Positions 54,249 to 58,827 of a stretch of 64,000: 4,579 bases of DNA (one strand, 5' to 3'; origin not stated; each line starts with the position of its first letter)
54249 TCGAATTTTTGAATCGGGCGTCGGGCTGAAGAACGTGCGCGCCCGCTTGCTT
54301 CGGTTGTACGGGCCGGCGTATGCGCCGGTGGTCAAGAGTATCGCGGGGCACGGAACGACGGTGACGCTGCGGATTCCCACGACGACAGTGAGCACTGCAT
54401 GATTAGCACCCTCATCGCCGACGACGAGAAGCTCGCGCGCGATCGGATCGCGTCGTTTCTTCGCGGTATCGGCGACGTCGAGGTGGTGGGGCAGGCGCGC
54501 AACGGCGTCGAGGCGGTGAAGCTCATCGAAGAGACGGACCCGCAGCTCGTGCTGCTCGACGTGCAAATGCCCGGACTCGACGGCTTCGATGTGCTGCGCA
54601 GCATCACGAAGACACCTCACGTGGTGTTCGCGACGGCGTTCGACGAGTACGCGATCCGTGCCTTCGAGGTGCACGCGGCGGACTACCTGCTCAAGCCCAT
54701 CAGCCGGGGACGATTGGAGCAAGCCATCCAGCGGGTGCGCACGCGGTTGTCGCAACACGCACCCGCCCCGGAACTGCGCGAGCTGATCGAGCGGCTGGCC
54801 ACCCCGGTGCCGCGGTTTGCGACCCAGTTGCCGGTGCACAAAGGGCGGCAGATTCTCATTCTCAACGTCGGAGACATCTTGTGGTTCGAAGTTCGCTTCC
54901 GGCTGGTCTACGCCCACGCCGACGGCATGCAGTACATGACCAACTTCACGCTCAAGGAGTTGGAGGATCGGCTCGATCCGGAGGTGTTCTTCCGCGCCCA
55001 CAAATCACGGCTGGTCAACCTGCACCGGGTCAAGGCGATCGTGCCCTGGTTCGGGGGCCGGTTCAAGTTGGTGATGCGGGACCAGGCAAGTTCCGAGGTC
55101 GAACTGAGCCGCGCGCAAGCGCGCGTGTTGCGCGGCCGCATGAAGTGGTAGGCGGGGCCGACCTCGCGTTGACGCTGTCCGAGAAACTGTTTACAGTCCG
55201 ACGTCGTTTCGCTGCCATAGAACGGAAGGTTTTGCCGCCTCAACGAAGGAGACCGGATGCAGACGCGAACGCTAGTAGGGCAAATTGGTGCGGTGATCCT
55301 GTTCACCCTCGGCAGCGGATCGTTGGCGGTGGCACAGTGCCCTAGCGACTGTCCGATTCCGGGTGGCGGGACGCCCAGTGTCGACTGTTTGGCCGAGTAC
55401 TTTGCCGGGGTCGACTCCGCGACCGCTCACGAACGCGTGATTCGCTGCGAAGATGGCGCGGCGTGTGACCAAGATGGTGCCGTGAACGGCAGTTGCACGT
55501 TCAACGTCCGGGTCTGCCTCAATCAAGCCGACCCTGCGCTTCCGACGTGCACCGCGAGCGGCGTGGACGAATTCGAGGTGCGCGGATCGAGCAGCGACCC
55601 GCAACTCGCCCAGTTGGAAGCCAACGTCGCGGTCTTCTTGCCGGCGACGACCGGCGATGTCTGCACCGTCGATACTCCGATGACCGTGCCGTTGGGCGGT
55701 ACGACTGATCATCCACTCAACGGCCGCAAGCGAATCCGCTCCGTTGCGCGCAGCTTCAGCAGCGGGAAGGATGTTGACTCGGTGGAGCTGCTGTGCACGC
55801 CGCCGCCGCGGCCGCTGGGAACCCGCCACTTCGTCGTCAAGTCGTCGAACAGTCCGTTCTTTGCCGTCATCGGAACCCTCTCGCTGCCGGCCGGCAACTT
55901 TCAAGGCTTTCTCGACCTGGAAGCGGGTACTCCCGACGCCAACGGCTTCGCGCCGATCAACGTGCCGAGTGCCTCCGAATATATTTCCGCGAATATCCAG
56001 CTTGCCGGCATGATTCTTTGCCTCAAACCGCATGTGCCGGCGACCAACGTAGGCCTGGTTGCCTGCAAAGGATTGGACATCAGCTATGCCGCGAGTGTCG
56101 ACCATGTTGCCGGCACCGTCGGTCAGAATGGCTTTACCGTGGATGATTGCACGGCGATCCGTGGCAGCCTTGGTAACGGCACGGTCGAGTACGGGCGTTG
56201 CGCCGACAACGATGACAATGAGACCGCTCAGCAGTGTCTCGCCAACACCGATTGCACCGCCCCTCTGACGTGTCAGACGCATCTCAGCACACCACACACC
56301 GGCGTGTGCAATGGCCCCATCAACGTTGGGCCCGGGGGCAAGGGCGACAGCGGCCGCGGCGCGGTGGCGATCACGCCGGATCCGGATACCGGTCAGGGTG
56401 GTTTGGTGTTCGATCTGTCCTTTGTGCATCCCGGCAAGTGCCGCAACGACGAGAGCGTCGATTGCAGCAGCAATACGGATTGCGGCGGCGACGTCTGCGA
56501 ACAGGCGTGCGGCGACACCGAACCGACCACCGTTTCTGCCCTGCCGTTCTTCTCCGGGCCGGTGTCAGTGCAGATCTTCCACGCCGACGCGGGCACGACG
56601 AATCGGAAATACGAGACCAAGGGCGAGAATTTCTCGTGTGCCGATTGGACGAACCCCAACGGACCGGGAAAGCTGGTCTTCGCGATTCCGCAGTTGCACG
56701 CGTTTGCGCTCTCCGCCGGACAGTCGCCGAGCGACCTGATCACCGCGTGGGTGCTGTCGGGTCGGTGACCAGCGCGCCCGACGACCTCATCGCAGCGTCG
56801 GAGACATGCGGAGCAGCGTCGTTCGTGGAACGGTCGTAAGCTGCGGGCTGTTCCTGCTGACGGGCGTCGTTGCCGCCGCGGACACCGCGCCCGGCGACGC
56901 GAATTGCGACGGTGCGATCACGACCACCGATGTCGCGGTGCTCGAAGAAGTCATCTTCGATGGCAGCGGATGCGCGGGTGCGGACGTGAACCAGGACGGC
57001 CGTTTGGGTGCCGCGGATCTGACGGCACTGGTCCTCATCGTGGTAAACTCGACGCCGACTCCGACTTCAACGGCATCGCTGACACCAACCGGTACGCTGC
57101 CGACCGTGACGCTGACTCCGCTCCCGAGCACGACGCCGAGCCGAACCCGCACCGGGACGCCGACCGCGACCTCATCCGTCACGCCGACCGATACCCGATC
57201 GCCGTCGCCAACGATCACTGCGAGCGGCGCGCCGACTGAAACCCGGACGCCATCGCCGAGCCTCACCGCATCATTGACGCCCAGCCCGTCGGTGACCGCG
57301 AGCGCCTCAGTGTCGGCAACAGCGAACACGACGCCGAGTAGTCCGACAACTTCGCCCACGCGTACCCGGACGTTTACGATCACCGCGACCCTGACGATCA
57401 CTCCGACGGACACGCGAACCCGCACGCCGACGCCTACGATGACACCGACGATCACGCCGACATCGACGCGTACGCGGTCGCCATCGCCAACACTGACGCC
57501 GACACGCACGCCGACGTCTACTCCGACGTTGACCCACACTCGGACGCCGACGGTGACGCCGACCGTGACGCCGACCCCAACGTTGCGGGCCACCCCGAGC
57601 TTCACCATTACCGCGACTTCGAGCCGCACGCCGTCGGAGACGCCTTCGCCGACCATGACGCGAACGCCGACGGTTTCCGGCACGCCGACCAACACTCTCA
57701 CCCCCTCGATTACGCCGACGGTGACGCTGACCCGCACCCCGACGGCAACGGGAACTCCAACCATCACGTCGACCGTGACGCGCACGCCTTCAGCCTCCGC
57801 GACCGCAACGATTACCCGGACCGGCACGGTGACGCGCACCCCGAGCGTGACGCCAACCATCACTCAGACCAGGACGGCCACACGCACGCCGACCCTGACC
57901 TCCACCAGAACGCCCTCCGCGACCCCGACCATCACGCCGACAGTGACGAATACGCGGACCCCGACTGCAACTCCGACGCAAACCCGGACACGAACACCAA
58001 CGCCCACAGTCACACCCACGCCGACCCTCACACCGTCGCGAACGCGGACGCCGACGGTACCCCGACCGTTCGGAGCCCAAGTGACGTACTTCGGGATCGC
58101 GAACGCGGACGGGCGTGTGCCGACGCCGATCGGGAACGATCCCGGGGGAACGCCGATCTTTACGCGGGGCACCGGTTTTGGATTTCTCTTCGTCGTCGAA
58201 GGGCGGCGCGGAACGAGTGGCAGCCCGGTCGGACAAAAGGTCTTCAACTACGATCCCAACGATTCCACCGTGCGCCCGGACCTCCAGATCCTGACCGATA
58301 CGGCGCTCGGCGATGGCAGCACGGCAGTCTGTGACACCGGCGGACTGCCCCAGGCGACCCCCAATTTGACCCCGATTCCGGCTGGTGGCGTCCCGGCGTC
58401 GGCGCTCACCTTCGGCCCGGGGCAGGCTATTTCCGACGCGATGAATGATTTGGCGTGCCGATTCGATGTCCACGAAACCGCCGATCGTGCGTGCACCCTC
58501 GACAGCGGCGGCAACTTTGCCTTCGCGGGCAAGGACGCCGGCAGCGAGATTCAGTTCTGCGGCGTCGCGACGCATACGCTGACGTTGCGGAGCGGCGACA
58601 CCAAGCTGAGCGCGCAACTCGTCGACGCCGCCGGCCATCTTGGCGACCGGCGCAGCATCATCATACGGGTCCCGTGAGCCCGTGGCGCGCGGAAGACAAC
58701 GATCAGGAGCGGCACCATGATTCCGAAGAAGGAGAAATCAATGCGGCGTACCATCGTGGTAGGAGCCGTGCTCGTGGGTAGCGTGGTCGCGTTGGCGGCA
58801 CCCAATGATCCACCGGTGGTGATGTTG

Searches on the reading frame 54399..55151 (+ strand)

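Call 38: search_protein_families(library=pfam, proteins=[window:54399-55151:+], max_evalue=0.001)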
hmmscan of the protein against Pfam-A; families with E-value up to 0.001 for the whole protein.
window:54399-55151:+ (250 aa): 2 families
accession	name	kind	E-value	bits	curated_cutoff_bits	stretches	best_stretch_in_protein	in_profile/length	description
PF00072.30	Response_reg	-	7e-24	84.6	30.2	1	5-111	2-111/111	Response regulator receiver domain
PF04397.21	LytTR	-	7.7e-22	77.8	22.6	1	151-247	2-96/98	LytTr DNA-binding domain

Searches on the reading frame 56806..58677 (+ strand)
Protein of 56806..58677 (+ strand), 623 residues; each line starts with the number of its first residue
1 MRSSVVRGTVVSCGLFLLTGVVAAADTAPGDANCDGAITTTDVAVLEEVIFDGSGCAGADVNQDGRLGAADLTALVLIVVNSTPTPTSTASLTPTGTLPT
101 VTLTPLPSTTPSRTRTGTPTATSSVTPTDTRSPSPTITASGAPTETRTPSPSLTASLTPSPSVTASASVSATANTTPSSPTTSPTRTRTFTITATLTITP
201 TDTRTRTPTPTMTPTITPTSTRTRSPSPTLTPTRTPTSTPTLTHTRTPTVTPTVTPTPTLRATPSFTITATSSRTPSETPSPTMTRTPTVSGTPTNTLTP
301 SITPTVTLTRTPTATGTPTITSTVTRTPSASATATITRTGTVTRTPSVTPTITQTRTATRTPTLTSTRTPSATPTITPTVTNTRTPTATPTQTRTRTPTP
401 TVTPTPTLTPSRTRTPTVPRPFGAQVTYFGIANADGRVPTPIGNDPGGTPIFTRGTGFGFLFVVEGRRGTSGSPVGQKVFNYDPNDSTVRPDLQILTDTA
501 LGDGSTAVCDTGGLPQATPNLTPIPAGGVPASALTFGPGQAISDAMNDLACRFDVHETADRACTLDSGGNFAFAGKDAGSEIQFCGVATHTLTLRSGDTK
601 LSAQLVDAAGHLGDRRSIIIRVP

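Call 38: search_protein_families(library=pfam, proteins=[window:56806-58677:+], max_evalue=0.001)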
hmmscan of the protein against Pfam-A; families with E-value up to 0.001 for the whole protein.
window:56806-58677:+ (623 aa): 1 family
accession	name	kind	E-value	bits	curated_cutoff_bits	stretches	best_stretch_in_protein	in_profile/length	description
PF00404.24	Dockerin_1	-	1.7e-05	25.4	22.9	1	29-75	1-52/57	Dockerin type I domain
